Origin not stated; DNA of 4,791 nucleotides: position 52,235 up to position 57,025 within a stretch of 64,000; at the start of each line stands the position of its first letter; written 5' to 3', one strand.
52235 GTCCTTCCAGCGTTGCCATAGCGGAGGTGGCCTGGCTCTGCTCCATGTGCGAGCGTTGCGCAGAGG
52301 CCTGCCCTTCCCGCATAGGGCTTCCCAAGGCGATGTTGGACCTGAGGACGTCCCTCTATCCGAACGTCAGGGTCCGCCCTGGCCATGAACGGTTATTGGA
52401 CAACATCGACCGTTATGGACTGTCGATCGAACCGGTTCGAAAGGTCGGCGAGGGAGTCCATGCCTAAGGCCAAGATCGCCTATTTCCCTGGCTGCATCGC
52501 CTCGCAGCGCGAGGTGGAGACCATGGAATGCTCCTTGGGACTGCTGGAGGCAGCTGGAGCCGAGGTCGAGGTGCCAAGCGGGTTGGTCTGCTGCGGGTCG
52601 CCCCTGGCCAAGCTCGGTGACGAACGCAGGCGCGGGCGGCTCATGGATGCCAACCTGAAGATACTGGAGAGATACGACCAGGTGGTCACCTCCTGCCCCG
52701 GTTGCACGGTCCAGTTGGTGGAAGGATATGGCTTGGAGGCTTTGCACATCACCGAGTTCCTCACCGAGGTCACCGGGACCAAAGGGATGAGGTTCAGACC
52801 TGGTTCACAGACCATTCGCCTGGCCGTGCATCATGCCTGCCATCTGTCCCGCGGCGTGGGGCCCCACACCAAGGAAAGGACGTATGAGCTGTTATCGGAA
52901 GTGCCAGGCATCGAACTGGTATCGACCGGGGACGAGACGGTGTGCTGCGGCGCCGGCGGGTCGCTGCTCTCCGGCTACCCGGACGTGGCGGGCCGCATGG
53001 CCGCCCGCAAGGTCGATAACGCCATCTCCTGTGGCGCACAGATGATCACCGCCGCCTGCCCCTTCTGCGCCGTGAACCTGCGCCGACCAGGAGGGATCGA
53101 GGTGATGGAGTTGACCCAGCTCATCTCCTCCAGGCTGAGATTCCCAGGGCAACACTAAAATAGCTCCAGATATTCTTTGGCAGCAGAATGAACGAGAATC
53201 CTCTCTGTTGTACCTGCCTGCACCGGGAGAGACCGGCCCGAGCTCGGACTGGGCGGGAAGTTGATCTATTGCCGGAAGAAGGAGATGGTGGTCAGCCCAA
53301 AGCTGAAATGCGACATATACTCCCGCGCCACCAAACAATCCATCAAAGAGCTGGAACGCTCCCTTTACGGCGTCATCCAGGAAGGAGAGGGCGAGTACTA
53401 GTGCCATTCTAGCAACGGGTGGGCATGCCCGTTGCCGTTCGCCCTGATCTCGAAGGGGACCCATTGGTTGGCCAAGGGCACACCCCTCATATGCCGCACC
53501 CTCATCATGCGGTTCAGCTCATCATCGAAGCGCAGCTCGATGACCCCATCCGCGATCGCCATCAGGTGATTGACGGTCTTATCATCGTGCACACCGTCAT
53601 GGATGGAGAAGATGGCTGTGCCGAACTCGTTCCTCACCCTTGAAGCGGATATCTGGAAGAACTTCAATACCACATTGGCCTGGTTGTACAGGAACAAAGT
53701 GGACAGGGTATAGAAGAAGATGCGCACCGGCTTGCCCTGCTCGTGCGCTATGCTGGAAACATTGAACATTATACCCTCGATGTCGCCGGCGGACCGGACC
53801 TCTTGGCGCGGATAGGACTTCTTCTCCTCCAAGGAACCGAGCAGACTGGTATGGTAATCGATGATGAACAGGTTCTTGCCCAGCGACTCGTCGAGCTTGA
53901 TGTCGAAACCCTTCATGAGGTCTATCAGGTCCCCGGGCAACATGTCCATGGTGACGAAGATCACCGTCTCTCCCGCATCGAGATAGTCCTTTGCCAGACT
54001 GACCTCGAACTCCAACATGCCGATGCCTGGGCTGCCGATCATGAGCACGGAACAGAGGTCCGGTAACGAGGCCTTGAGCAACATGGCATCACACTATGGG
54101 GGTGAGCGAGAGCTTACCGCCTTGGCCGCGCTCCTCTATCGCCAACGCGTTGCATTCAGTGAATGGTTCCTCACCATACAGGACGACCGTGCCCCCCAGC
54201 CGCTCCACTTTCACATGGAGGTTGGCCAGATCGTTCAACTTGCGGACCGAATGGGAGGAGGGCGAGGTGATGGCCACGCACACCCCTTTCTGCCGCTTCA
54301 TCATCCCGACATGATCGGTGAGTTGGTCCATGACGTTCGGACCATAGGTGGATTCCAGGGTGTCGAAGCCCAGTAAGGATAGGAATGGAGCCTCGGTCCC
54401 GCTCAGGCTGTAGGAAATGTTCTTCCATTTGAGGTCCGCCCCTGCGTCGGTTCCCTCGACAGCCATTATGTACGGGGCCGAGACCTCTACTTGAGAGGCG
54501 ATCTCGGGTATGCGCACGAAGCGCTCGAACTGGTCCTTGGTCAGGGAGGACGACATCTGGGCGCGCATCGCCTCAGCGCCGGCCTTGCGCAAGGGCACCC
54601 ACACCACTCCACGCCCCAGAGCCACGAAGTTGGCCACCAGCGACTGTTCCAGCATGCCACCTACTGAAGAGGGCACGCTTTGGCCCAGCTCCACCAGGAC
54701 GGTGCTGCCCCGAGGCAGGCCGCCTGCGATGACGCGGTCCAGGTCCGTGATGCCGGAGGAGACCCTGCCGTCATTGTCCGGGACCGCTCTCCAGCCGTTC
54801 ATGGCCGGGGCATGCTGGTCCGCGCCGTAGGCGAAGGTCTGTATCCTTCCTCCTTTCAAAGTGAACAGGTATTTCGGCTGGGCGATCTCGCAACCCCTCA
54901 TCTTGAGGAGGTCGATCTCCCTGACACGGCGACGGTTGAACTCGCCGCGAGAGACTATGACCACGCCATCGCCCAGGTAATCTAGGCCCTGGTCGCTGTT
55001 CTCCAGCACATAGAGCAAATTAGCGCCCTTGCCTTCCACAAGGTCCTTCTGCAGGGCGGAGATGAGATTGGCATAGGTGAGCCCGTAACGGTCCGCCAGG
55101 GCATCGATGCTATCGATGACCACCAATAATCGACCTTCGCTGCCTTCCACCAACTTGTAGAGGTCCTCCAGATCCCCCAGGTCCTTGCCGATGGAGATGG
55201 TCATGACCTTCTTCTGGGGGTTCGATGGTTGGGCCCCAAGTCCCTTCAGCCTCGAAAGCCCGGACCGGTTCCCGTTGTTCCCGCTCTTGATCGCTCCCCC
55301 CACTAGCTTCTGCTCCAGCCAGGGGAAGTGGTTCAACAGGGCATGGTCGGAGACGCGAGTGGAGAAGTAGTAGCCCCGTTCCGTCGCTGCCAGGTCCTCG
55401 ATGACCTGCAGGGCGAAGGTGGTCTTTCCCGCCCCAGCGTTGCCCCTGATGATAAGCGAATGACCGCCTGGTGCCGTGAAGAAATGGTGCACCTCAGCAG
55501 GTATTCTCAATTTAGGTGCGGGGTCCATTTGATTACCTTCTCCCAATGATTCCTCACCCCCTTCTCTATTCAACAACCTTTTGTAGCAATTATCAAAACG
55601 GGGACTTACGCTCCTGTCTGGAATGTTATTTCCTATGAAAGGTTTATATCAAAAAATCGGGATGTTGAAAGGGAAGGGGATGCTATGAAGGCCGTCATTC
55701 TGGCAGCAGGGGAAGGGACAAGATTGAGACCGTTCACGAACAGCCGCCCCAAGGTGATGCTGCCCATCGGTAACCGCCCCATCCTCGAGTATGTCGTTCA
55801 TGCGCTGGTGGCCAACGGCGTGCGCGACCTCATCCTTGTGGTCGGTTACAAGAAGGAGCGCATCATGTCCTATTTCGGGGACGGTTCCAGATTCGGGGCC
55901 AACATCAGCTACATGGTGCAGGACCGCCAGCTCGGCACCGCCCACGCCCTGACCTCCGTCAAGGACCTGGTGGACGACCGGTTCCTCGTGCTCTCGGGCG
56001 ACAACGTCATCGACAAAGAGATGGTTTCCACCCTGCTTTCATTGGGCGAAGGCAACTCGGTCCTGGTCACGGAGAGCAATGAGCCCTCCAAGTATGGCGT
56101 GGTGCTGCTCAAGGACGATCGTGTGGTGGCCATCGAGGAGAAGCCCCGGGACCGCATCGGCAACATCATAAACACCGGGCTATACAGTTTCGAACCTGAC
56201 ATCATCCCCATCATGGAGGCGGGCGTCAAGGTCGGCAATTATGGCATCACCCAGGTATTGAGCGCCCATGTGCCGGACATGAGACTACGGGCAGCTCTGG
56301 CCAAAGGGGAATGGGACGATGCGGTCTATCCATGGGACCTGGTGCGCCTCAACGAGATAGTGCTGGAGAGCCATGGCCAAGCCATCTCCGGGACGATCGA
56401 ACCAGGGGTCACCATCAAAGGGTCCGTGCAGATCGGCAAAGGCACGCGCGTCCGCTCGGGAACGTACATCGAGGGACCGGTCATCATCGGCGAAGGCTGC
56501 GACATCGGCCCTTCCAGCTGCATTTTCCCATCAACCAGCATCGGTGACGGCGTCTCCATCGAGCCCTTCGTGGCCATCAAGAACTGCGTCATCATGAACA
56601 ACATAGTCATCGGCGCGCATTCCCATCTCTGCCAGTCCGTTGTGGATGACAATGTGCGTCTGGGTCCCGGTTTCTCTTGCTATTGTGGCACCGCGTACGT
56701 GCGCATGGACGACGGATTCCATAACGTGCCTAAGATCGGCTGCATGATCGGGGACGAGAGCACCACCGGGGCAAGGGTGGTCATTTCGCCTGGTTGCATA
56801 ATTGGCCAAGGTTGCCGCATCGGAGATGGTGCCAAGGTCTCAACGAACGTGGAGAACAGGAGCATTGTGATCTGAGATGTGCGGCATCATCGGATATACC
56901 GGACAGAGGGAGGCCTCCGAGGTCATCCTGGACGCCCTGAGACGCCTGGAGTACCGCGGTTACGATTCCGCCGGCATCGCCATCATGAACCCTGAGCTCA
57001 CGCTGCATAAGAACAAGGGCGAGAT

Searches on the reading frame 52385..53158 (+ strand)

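Call 73: search_protein_families(library=pfam, proteins=[window:52385-53158:+], max_evalue=0.0001)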
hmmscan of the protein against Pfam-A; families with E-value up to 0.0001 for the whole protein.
window:52385-53158:+ (257 aa): 1 family
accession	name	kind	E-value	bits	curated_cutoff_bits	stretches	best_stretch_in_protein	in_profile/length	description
PF02754.22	CCG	-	5.9e-29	100.4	20.6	2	147-233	2-85/85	Cysteine-rich domain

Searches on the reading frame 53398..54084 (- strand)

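Call 73: search_protein_families(library=pfam, proteins=[window:53398-54084:-], max_evalue=0.0001)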
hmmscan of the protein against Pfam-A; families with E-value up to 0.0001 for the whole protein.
window:53398-54084:- (228 aa): 3 families
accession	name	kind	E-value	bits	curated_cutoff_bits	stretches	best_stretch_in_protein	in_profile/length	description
PF06745.19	ATPase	-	1.1e-12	48.2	26.6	1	4-217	13-223/231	KaiC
PF24336.1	DUF7504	-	2.1e-07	32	27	1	94-184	82-179/179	Family of unknown function (DUF7504)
PF23365.1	DUF7090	-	7.1e-06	26.3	27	1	94-190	92-188/192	Family of unknown function (DUF7090)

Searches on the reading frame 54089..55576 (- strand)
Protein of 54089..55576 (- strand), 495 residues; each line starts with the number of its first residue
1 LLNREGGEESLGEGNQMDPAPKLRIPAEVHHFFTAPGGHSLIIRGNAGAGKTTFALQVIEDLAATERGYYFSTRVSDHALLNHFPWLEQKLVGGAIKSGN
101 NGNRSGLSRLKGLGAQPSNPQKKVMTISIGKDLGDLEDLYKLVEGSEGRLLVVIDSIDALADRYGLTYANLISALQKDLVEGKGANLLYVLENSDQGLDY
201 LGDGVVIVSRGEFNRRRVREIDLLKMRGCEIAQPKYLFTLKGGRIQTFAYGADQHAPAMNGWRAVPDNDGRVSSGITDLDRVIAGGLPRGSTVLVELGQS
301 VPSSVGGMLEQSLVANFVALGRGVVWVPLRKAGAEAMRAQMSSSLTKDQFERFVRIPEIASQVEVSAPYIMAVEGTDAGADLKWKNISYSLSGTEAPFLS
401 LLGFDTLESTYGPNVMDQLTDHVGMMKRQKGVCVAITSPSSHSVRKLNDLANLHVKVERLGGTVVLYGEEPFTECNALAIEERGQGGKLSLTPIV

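Call 73: search_protein_families(library=pfam, proteins=[window:54089-55576:-], max_evalue=0.0001)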
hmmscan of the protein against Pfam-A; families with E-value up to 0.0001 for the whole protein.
window:54089-55576:- (495 aa): 5 families
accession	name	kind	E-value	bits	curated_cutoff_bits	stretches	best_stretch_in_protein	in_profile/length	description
PF07088.17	GvpD_P-loop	-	1.4e-15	58.2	24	1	30-218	2-182/189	GvpD gas vesicle protein, P-loop domain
PF20440.3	GvpD_bR2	-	1.9e-13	50.9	27.9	1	262-351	2-91/254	GvpD basic region 2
PF06745.19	ATPase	-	4.7e-13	49.5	26.6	1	36-245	17-224/231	KaiC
PF05625.17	PAXNEB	-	3.4e-05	23.5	28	1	260-296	6-43/366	PAXNEB protein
PF13191.12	AAA_16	-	9.9e-05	23.3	32.6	0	36-176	22-156/167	AAA ATPase domain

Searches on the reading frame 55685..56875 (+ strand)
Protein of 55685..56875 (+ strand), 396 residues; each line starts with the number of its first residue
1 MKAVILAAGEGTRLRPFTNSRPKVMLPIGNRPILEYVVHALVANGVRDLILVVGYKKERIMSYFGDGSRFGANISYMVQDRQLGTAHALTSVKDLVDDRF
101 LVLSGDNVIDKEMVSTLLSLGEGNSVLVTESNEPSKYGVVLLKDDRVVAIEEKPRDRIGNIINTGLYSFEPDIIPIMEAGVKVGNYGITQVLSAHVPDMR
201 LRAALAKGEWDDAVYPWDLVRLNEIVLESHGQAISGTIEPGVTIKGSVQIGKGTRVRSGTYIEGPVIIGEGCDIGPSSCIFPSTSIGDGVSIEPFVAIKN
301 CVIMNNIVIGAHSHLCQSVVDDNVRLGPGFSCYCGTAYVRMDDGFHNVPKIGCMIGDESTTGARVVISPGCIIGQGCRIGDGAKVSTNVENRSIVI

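Call 73: search_protein_families(library=pfam, proteins=[window:55685-56875:+], max_evalue=0.0001)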
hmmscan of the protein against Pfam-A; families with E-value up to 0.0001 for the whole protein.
window:55685-56875:+ (396 aa): 7 families
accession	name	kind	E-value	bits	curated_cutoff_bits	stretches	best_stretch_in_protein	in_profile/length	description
PF00483.29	NTP_transferase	-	1.6e-40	139.7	21.2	1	2-213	1-229/245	Nucleotidyl transferase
PF00132.30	Hexapep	-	2.2e-19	68.7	27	2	352-385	1-34/36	Bacterial transferase hexapeptide (six repeats)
PF25084.1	LbH_EIF2B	-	1.4e-14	54.4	54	1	241-330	15-103/105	EIF2B subunit epsilon LbH domain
PF12804.13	NTP_transf_3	-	3.2e-12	47.4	27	1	3-134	1-126/160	MobA-like NTP transferase domain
PF24894.1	Hexapep_GlmU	-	3.8e-07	30.6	23.3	0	286-330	37-81/104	GlmU-like, C-terminal hexapeptide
PF25087.1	GMPPB_C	-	1e-05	25.6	39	1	264-327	3-66/110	GMPPB C-terminal domain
PF01128.25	IspD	-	1.6e-05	25.2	27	1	2-58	2-55/221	2-C-methyl-D-erythritol 4-phosphate cytidylyltransferase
